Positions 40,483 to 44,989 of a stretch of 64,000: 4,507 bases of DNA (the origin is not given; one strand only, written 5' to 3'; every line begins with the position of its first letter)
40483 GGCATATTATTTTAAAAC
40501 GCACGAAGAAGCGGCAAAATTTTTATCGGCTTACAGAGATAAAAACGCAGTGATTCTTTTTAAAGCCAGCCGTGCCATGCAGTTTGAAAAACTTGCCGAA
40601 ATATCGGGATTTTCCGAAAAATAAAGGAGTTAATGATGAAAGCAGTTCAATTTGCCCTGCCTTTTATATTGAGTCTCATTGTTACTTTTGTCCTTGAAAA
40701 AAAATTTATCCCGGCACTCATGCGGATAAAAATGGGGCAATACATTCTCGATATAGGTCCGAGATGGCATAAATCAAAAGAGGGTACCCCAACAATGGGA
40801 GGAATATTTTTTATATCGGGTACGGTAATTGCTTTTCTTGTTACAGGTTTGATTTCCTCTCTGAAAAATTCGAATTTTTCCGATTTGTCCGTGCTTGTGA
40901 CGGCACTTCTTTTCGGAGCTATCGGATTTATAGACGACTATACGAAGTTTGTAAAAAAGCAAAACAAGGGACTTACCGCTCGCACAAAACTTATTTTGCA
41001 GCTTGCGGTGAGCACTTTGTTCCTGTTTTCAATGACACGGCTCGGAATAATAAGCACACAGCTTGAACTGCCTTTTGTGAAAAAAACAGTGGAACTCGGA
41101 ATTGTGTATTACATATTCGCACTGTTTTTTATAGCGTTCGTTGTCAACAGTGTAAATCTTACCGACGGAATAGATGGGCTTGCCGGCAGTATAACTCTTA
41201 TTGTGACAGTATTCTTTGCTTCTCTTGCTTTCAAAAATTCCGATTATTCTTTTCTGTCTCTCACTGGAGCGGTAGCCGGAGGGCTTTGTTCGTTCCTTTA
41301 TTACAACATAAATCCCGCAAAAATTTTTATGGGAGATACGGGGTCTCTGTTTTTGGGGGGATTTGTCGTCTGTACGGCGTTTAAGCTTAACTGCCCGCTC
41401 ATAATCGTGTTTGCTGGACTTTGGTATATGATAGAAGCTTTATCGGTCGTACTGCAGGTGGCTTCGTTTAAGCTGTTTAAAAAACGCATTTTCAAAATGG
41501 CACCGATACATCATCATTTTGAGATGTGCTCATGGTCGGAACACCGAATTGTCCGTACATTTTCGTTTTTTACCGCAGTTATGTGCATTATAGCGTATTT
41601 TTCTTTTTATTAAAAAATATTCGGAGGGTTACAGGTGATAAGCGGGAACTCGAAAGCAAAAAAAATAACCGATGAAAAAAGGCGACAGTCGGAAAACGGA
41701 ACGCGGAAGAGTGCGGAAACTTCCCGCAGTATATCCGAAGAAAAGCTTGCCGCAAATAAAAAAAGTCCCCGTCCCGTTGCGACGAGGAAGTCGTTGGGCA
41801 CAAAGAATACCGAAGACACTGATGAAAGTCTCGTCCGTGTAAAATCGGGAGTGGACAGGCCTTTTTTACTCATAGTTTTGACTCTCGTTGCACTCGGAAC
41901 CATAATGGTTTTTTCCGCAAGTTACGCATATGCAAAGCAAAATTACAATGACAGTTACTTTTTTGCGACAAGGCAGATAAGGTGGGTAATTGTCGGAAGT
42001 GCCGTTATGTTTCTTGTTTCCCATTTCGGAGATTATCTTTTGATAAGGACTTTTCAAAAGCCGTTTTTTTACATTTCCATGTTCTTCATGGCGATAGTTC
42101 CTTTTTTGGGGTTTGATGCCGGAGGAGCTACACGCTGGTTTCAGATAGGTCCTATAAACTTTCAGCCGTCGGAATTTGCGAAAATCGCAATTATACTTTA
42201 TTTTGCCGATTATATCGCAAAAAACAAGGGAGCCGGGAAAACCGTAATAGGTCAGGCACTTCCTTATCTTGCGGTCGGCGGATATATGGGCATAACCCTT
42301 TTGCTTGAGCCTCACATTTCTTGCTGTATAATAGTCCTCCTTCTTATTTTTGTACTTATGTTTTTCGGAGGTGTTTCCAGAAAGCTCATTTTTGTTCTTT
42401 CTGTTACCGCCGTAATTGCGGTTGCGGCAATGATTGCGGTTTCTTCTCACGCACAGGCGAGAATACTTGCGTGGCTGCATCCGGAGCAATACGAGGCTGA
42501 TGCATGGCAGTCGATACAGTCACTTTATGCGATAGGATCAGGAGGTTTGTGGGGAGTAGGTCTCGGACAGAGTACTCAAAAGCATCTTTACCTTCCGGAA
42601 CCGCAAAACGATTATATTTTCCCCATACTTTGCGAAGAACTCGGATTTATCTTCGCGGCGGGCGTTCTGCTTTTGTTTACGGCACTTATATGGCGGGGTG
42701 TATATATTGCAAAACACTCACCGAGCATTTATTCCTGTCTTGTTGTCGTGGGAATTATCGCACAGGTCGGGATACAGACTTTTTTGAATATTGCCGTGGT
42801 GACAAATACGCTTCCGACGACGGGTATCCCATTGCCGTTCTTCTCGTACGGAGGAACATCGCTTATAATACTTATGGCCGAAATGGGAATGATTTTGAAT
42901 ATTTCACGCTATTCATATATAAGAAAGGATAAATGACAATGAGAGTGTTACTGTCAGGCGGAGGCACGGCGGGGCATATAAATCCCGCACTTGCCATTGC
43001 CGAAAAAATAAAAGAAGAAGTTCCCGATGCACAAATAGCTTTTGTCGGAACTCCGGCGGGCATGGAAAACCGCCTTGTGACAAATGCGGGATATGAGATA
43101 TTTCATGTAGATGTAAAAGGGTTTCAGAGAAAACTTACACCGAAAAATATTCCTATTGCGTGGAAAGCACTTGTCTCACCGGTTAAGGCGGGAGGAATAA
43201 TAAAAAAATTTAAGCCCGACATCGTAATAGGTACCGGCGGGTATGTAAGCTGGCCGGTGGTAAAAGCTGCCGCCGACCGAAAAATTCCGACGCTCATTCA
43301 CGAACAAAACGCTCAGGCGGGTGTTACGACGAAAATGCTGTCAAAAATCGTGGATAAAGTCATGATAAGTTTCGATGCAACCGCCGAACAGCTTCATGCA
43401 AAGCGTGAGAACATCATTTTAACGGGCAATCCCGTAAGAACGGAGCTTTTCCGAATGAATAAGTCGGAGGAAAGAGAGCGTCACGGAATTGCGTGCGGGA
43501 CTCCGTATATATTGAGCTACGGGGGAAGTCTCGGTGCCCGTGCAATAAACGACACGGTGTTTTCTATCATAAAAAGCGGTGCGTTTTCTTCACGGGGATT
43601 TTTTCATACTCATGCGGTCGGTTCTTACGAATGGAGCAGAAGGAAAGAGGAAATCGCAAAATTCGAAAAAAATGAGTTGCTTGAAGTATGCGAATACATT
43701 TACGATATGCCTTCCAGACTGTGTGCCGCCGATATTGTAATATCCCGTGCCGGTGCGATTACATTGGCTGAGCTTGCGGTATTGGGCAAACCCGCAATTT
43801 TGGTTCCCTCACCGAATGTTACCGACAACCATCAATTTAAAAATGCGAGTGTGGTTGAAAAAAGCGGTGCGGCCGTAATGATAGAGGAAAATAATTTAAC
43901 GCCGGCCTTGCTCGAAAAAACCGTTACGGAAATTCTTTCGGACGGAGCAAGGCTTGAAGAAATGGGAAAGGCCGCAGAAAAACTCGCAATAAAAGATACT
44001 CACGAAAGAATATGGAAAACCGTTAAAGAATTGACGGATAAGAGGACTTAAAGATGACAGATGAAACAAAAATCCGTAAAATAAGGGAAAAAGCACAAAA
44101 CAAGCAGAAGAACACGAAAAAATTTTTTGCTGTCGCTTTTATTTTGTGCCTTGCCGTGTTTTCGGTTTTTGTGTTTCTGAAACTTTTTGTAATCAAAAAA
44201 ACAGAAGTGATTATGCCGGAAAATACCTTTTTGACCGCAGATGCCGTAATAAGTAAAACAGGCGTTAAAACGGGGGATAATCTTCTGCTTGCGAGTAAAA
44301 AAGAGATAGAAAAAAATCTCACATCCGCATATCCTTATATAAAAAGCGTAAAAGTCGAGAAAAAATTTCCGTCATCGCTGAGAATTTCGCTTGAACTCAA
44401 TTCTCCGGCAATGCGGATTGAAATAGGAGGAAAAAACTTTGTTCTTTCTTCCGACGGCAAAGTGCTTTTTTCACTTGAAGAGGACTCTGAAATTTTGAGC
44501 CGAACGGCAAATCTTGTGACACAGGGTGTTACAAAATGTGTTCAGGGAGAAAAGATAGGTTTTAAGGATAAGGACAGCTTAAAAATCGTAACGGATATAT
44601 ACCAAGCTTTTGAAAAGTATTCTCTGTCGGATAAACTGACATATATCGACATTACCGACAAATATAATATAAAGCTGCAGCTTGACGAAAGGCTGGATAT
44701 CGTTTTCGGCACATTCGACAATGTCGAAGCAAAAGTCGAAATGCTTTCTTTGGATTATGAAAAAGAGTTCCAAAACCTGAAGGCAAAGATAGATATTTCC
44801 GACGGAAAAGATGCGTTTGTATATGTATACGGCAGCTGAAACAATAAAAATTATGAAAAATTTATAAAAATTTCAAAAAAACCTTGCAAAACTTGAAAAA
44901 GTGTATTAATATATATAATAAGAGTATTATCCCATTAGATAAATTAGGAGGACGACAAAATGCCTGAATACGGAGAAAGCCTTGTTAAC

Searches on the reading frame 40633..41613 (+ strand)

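Call 66: search_protein_families(library=pfam, proteins=[window:40633-41613:+], max_evalue=0.00001)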
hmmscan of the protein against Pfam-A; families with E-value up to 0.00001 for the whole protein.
window:40633-41613:+ (326 aa): 2 families
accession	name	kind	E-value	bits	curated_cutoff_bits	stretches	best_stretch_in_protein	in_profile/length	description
PF00953.26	Glycos_transf_4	-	3.6e-38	131.5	27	1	86-250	3-157/160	Glycosyl transferase family 4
PF10555.14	MraY_sig1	-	3.8e-06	26.5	20.1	1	49-61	1-13/13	Phospho-N-acetylmuramoyl-pentapeptide-transferase signature 1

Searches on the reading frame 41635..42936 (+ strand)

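Call 66: search_protein_families(library=pfam, proteins=[window:41635-42936:+], max_evalue=0.00001)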
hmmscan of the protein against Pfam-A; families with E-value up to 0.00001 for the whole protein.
window:41635-42936:+ (433 aa): 1 family
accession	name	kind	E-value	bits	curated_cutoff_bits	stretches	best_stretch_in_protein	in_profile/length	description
PF01098.24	FTSW_RODA_SPOVE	-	1.2e-90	304.5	26.4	1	78-427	5-354/356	Cell cycle protein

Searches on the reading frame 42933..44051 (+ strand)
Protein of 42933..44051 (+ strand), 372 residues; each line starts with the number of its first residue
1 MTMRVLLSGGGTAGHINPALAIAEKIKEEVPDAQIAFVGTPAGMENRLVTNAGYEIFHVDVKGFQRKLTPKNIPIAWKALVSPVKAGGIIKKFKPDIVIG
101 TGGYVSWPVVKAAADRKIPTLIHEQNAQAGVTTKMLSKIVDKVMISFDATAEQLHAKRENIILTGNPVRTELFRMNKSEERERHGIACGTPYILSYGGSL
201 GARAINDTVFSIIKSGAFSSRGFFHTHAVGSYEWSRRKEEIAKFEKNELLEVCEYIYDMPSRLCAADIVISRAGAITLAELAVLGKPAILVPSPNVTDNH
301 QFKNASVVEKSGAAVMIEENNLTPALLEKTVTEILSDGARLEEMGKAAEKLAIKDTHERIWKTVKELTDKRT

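Call 66: search_protein_families(library=pfam, proteins=[window:42933-44051:+], max_evalue=0.00001)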
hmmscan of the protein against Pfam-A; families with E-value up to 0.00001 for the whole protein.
window:42933-44051:+ (372 aa): 2 families
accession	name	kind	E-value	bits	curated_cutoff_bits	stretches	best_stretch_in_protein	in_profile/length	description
PF03033.26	Glyco_transf_28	-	1.2e-37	129.5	26.2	1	5-145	1-139/139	Glycosyltransferase family 28 N-terminal domain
PF04101.22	Glyco_tran_28_C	-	5.5e-37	127.8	22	1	196-359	5-165/166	Glycosyltransferase family 28 C-terminal domain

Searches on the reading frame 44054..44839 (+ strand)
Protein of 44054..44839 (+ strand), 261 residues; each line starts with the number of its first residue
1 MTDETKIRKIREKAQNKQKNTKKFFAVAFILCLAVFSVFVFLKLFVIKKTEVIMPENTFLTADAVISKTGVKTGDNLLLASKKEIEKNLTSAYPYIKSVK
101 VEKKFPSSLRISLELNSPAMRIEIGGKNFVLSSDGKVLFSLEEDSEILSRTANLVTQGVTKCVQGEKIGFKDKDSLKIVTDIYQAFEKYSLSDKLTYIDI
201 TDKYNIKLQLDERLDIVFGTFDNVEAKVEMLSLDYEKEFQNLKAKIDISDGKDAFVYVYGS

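Call 64: search_protein_families(library=pfam, proteins=[window:44054-44839:+], max_evalue=0.001)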
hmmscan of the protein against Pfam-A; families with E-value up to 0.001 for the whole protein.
window:44054-44839:+ (261 aa): 1 family
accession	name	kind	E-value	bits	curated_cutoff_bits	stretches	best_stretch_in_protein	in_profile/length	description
PF08478.15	POTRA_1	-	2e-13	50.9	23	1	53-114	7-67/69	POTRA domain, FtsQ-type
